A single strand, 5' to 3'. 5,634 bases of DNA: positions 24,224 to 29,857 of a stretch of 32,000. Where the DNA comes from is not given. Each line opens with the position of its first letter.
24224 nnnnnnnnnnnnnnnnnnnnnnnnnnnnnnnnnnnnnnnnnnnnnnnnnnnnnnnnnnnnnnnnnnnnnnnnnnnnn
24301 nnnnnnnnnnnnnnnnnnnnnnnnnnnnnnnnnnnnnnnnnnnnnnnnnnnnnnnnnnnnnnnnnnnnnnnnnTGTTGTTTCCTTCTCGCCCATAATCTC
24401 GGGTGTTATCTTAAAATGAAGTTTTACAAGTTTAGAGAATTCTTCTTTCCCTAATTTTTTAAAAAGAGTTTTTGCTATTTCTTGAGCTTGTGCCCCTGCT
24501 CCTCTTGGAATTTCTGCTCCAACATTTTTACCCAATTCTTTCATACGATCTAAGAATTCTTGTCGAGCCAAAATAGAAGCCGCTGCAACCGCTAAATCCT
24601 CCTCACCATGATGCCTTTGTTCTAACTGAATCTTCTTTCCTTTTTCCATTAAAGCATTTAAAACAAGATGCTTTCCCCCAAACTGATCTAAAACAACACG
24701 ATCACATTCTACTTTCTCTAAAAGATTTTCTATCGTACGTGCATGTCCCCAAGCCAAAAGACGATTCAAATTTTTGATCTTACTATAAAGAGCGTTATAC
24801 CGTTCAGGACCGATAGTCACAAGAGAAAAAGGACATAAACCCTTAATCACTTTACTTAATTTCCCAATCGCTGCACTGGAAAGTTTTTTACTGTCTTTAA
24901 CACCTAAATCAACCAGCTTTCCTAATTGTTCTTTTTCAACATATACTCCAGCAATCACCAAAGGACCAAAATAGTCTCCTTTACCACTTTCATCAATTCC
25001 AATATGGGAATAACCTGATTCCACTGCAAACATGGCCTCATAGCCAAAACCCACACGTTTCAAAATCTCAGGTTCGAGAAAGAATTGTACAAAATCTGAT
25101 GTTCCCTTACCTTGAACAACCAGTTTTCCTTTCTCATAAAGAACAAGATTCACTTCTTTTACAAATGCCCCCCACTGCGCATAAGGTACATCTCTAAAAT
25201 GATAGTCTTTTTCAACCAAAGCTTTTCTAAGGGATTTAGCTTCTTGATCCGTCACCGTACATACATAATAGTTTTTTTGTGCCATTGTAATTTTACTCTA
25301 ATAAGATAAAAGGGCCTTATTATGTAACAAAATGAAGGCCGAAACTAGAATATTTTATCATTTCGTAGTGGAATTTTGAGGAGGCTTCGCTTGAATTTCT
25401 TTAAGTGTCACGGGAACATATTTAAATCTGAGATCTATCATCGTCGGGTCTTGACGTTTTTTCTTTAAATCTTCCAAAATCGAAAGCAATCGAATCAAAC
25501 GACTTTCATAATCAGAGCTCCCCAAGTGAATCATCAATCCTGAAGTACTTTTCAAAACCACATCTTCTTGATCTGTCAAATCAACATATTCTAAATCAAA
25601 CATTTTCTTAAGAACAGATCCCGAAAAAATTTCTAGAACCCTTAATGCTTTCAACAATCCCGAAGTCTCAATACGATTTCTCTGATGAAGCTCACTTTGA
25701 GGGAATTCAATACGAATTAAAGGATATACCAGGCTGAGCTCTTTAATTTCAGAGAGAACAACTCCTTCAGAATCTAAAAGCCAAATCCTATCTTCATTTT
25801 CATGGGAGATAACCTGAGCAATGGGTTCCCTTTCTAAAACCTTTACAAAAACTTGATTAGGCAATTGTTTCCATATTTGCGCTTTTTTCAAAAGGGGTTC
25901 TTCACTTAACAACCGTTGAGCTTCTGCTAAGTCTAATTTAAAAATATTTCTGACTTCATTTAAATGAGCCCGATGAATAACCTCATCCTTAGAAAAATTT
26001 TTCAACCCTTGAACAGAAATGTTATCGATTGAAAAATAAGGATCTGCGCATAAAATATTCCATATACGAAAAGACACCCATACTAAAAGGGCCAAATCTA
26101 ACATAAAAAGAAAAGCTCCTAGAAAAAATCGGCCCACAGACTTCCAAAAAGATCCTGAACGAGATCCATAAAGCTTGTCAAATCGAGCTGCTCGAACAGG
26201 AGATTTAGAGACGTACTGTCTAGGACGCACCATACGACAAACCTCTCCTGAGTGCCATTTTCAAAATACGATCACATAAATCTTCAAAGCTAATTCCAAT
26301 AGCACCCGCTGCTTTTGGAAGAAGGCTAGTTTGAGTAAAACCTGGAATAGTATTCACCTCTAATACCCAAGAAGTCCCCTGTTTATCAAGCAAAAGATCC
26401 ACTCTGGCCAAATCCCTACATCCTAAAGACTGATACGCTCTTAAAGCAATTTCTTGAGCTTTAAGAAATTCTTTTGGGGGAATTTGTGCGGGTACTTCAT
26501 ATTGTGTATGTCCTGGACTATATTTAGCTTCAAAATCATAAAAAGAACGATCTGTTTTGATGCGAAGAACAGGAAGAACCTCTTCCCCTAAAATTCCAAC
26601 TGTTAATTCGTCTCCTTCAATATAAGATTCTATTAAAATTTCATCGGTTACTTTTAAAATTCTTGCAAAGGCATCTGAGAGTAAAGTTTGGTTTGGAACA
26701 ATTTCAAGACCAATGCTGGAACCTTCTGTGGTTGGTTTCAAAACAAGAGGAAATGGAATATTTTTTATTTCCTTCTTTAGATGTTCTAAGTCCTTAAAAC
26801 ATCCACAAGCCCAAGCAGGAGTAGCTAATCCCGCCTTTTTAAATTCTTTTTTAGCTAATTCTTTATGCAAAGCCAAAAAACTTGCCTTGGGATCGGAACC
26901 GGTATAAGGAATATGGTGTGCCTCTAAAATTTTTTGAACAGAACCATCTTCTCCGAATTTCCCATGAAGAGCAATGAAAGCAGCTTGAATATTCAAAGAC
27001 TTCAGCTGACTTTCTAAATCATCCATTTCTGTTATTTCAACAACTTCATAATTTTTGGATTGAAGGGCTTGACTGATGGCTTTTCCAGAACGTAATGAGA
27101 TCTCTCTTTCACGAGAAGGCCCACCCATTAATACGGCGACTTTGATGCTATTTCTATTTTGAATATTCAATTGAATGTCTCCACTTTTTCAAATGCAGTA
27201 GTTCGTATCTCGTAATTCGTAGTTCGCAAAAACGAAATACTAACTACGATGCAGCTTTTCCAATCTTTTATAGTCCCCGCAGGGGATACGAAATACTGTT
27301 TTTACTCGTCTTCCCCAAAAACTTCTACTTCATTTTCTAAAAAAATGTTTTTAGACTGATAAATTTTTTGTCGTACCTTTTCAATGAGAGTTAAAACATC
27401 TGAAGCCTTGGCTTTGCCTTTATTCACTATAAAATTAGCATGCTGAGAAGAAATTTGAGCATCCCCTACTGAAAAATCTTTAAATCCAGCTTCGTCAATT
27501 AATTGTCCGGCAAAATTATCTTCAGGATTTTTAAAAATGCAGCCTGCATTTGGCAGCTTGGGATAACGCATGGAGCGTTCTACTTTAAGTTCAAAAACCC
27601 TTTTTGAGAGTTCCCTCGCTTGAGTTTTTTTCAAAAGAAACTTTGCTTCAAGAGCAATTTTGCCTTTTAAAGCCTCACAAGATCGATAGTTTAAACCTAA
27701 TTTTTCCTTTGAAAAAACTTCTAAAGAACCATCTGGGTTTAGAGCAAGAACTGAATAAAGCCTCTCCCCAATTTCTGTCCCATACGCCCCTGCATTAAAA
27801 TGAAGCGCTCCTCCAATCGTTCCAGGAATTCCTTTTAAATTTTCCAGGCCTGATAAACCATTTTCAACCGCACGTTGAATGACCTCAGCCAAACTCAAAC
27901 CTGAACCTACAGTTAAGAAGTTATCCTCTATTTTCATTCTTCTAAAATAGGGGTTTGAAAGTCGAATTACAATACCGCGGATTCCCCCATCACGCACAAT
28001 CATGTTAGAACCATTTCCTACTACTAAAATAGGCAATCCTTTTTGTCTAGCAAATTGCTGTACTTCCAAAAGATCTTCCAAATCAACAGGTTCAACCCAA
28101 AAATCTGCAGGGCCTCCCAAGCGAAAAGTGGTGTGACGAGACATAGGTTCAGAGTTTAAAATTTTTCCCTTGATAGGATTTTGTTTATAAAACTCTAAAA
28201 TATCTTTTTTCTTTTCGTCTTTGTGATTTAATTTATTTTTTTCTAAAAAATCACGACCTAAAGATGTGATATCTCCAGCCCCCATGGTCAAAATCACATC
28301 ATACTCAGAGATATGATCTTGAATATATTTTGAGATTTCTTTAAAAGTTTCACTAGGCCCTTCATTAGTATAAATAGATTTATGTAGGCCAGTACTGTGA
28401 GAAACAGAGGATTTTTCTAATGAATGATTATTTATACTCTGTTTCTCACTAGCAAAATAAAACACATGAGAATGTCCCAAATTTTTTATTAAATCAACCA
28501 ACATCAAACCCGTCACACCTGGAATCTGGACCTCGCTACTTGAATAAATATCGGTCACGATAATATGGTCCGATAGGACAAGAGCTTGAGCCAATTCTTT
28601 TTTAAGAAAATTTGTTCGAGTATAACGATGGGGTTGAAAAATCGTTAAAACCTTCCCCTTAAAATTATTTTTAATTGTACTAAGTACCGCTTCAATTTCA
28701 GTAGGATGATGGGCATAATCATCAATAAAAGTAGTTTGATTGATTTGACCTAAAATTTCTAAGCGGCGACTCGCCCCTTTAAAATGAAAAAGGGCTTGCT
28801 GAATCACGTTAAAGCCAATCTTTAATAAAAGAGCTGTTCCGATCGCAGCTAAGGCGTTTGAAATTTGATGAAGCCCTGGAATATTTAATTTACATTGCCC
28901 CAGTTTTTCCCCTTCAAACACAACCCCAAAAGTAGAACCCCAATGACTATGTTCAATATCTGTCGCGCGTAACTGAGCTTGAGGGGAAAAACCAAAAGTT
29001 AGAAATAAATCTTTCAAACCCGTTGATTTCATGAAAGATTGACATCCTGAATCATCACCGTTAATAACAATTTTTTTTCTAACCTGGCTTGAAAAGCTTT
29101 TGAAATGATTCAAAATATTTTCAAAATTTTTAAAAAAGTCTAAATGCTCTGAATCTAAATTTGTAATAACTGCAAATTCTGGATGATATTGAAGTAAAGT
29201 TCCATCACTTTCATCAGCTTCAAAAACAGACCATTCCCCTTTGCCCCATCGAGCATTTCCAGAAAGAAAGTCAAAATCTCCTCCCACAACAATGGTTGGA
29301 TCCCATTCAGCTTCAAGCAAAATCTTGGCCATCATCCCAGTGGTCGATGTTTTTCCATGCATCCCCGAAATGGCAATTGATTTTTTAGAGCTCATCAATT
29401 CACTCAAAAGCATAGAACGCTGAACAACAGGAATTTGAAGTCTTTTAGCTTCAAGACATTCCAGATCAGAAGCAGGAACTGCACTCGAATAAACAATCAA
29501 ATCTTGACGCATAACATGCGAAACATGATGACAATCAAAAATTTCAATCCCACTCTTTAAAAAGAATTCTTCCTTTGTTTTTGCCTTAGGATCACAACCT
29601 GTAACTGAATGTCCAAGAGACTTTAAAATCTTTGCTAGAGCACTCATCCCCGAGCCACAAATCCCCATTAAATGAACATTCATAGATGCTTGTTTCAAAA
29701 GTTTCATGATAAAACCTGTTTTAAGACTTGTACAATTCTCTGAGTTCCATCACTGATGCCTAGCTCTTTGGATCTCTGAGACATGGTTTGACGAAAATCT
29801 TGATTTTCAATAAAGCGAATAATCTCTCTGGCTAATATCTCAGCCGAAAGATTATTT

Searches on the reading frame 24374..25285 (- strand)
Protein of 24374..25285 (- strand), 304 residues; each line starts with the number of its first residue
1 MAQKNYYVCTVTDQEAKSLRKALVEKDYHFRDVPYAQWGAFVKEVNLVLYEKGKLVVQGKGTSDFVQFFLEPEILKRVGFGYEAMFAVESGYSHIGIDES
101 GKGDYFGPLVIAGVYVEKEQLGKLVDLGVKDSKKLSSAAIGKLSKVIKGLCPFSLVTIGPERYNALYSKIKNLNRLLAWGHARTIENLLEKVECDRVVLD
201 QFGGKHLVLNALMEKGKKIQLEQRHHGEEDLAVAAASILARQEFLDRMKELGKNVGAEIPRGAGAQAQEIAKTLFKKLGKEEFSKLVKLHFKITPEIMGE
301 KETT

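Call 97: search_protein_families(library=pfam, max_evalue=0.001, proteins=[window:24374-25285:-])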
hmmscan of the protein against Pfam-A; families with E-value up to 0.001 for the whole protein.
window:24374-25285:- (304 aa): 2 families
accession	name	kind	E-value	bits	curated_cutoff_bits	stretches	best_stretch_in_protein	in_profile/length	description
PF01351.25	RNase_HII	-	1e-32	114.1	25.8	1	95-292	1-197/199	Ribonuclease HII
PF11858.14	DUF3378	-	1.6e-05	25.5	27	1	8-74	3-68/76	Domain of unknown function (DUF3378)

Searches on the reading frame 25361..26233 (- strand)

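Call 97: search_protein_families(library=pfam, max_evalue=0.001, proteins=[window:25361-26233:-])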
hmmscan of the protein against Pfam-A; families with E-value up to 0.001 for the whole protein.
window:25361-26233:- (291 aa): 2 families
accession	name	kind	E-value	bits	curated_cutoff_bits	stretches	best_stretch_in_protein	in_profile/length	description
PF08478.15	POTRA_1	-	2.7e-12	47.2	23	1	67-135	1-69/69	POTRA domain, FtsQ-type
PF03799.20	FtsQ_DivIB_C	-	2.2e-09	38.6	21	1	149-269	8-114/114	Cell division protein FtsQ/DivIB, C-terminal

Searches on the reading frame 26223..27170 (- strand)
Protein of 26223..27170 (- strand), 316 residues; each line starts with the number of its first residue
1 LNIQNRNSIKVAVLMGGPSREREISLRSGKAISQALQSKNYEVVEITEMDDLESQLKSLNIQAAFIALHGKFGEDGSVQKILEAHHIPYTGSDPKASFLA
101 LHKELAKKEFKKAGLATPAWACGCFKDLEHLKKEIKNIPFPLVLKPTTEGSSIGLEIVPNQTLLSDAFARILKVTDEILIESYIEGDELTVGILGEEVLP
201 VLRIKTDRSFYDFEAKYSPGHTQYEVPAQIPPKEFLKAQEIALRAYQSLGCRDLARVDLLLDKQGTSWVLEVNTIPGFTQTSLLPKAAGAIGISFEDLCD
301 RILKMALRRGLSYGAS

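Call 97: search_protein_families(library=pfam, max_evalue=0.001, proteins=[window:26223-27170:-])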
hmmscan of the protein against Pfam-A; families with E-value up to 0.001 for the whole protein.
window:26223-27170:- (316 aa): 9 families
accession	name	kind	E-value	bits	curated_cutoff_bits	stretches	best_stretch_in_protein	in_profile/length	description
PF07478.18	Dala_Dala_lig_C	-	5.7e-55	186.4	24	1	111-303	3-203/204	D-ala D-ala ligase C-terminus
PF01820.27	Dala_Dala_lig_N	-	2.7e-21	76.7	34.6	2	53-92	82-121/121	D-ala D-ala ligase N-terminus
PF13535.11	ATP-grasp_4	-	4.4e-08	33.3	27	1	138-274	1-150/160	ATP-grasp domain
PF02655.19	ATP-grasp_3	-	5.3e-07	30.3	23.2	1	103-274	4-155/160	ATP-grasp domain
PF02786.22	CPSase_L_D2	-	4e-06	27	19.8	1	103-274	2-178/211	Carbamoyl-phosphate synthase L chain, ATP binding domain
PF02222.28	ATP-grasp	-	3.1e-05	24.2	27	1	110-270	3-157/179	ATP-grasp domain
PF08443.16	RimK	-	6.6e-05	23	21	1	126-281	25-172/188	RimK-like ATP-grasp domain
PF03133.20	TTL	-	0.00027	20.7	20.1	1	238-282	219-265/292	Tubulin-tyrosine ligase family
PF01071.24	GARS_A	-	0.00069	19.9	27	0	103-194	3-99/194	Phosphoribosylglycinamide synthetase, ATP-grasp (A) domain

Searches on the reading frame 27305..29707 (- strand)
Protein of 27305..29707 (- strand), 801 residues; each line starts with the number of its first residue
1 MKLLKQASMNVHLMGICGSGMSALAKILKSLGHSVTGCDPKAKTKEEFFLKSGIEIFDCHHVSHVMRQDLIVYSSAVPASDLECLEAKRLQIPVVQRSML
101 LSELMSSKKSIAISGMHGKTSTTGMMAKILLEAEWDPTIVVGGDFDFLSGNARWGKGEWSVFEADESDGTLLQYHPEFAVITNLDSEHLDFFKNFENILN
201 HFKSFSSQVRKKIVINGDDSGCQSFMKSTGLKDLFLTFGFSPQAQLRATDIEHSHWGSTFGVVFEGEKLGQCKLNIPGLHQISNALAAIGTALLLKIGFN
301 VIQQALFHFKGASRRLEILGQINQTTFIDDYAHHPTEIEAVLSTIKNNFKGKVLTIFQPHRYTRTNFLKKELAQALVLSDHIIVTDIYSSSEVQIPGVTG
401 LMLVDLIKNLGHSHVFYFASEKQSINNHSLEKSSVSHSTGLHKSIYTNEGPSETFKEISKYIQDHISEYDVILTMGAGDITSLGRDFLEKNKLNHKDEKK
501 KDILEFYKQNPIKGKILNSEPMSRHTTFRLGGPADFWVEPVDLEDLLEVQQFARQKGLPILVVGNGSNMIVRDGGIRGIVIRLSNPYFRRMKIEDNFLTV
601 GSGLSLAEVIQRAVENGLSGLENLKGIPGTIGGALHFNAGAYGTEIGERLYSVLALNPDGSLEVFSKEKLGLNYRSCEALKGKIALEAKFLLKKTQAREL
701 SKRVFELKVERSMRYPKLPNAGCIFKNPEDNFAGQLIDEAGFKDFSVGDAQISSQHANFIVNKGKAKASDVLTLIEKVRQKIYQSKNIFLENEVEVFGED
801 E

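Call 97: search_protein_families(library=pfam, max_evalue=0.001, proteins=[window:27305-29707:-])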
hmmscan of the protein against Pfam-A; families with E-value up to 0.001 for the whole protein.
window:27305-29707:- (801 aa): 5 families
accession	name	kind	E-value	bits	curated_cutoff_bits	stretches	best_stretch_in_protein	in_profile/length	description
PF02873.21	MurB_C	-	3e-30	104.8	27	1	701-796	3-98/99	UDP-N-acetylenolpyruvoylglucosamine reductase, C-terminal domain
PF08245.18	Mur_ligase_M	-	1.2e-27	97.6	24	1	113-291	1-199/200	Mur ligase middle domain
PF01565.28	FAD_binding_4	-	1.5e-20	73.8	26.4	1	536-663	3-136/139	FAD binding domain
PF01225.30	Mur_ligase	-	6.7e-19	68.5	21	1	11-108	2-94/95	Mur ligase family, catalytic domain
PF02875.26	Mur_ligase_C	-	2.7e-15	57.7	28.4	1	314-426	1-109/127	Mur ligase, glutamate ligase domain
